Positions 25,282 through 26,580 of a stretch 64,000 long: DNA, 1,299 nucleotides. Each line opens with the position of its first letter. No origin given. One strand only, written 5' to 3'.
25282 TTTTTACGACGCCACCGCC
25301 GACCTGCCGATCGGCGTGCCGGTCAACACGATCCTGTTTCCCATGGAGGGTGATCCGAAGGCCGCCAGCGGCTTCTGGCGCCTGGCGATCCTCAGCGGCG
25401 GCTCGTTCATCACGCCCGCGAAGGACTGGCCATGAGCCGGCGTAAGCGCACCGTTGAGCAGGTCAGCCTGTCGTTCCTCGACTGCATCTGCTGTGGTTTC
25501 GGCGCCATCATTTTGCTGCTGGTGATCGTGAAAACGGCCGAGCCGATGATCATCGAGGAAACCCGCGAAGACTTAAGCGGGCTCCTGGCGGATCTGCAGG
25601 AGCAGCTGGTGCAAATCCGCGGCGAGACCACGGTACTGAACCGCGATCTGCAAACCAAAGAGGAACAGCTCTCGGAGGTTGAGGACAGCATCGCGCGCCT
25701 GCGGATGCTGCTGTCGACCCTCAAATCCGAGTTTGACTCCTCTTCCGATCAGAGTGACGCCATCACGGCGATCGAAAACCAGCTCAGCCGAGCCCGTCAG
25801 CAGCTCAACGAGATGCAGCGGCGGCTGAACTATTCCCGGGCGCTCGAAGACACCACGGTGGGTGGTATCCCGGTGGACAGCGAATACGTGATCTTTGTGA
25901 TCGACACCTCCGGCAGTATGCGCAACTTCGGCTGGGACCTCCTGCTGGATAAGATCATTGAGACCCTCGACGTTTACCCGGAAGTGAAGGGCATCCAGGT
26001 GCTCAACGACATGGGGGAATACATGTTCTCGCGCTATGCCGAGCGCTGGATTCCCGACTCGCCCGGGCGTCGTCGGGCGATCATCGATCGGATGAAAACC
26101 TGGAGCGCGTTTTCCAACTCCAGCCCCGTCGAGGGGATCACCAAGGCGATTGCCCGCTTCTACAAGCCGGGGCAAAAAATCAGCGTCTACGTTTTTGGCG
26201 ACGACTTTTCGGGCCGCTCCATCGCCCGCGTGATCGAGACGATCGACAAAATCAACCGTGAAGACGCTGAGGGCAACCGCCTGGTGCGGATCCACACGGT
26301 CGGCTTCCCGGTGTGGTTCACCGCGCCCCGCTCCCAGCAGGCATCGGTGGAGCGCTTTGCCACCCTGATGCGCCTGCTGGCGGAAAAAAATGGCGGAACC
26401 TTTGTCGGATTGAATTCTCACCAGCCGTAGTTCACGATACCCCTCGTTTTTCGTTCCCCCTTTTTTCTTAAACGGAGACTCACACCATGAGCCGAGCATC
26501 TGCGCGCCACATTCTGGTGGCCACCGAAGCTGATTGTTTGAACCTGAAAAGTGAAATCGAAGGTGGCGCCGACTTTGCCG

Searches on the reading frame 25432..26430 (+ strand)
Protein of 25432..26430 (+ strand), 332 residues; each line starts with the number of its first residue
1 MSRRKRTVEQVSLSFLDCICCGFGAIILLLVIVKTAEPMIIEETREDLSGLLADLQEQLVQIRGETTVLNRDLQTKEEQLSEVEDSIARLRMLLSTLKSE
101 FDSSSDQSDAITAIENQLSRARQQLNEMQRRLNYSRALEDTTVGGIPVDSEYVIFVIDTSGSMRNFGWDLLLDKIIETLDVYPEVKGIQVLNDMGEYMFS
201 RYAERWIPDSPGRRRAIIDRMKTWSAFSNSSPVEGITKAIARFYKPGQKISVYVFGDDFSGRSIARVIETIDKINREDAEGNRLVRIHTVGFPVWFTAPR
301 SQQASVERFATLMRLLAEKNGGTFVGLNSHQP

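Call 5: search_protein_families(library=pfam, proteins=[window:25432-26430:+], max_evalue=0.01)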
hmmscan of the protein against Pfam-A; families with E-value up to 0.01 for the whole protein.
window:25432-26430:+ (332 aa): 8 families
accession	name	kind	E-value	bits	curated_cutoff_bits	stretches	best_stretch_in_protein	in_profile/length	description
PF06160.17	EzrA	-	0.00011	21.1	39.6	1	53-157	347-449/557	Septation ring formation regulator, EzrA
PF07111.17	HCR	-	0.0015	17.1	25.9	1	29-155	318-440/749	Alpha helical coiled-coil rod protein (HCR)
PF13519.12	VWA_2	-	0.0016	19.5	27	0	153-182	1-35/107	von Willebrand factor type A domain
PF10473.14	CENP-F_leu_zip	-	0.0028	18.2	34.5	1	41-127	57-140/140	Leucine-rich repeats of kinetochore protein Cenp-F/LEK1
PF11365.13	SOGA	-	0.0041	18.6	31.1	1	53-132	3-84/94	Protein SOGA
PF05859.17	Mis12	-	0.0045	17.2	25.7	1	44-134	113-201/231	Mis12 protein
PF07160.18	SKA1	-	0.0052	17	29.6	1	47-133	2-88/243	Spindle and kinetochore-associated protein 1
PF04513.17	Baculo_PEP_C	-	0.0067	16.9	38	0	47-133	17-95/140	Baculovirus polyhedron envelope protein, PEP, C terminus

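Call 15: search_protein_families(library=ncbifam, proteins=[window:25432-26430:+], max_evalue=0.01)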
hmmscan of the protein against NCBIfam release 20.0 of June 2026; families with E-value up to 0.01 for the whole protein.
window:25432-26430:+ (332 aa): 8 families
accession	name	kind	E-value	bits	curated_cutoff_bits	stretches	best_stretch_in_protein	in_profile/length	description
TIGR03346.1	chaperone_ClpB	equivalog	0.00015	20.3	1232.1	1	52-138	407-494/853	ATP-dependent chaperone ClpB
TIGR04211.1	SH3_and_anchor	equivalog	0.00034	20.3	65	1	48-134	64-150/198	TIGR04211 family SH3 domain-containing protein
NF045487.1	ASRP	equivalog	0.00048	18.9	300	1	40-133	314-406/593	archaea-specific SMC-related protein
TIGR02168.1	SMC_prok_B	equivalog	0.0018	16.1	567.35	1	45-132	332-416/1181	chromosome segregation protein SMC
NF053563.1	Rkd4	equivalog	0.0032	15.7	860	1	41-139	320-414/747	arcadin-4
NF041034.1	Rad50_Sulf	equivalog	0.0032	15.4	1000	1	45-135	554-640/872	DNA double-strand break repair ATPase Rad50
TIGR04523.1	Mplasa_alph_rch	subfamily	0.0059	14.6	270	1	52-133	248-331/745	helix-rich protein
TIGR02169.1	SMC_prok_A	equivalog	0.007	14.1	729.4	1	41-134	729-824/1165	chromosome segregation protein SMC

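Call 16: search_protein_families(library=padloc, proteins=[window:25432-26430:+], max_evalue=0.01)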
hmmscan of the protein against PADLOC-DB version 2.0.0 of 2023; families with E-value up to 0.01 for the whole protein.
window:25432-26430:+ (332 aa): 12 families
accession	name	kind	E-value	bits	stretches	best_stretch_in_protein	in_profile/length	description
PDLC03859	LmuB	-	0.00025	18.4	1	33-128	344-434/611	-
PDLC03924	MkoC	-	0.00026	17.2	1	62-133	402-473/1136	-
PDLC03863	LmuB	-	0.00053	16.8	1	43-133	199-289/610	-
PDLC00582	JetC3|JetC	-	0.00079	15.3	1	33-137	909-1013/1472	DUF3584 domain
PDLC00259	LmuB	-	0.00083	16.3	1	51-133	192-271/588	AAA ATPase domain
PDLC03868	LmuB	-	0.0016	14.8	1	65-137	253-325/1035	-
PDLC03865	LmuB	-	0.0018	14.6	1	53-134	351-434/1007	-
PDLC00006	DruC1|DruC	-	0.0031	14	0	49-133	181-265/626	Unknown function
PDLC00512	JetC1|JetC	-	0.0042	13.1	1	41-141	289-386/1123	DUF3584 domain; MukB-like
PDLC00551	JetC2|JetC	-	0.0057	12.5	1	42-135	809-900/1365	DUF3584 domain; MukB-like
PDLC02730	PbeC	-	0.007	13.2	1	13-135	340-461/651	PbeC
PDLC00262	LmuB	-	0.0095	12.8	0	52-132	193-270/588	AAA ATPase domain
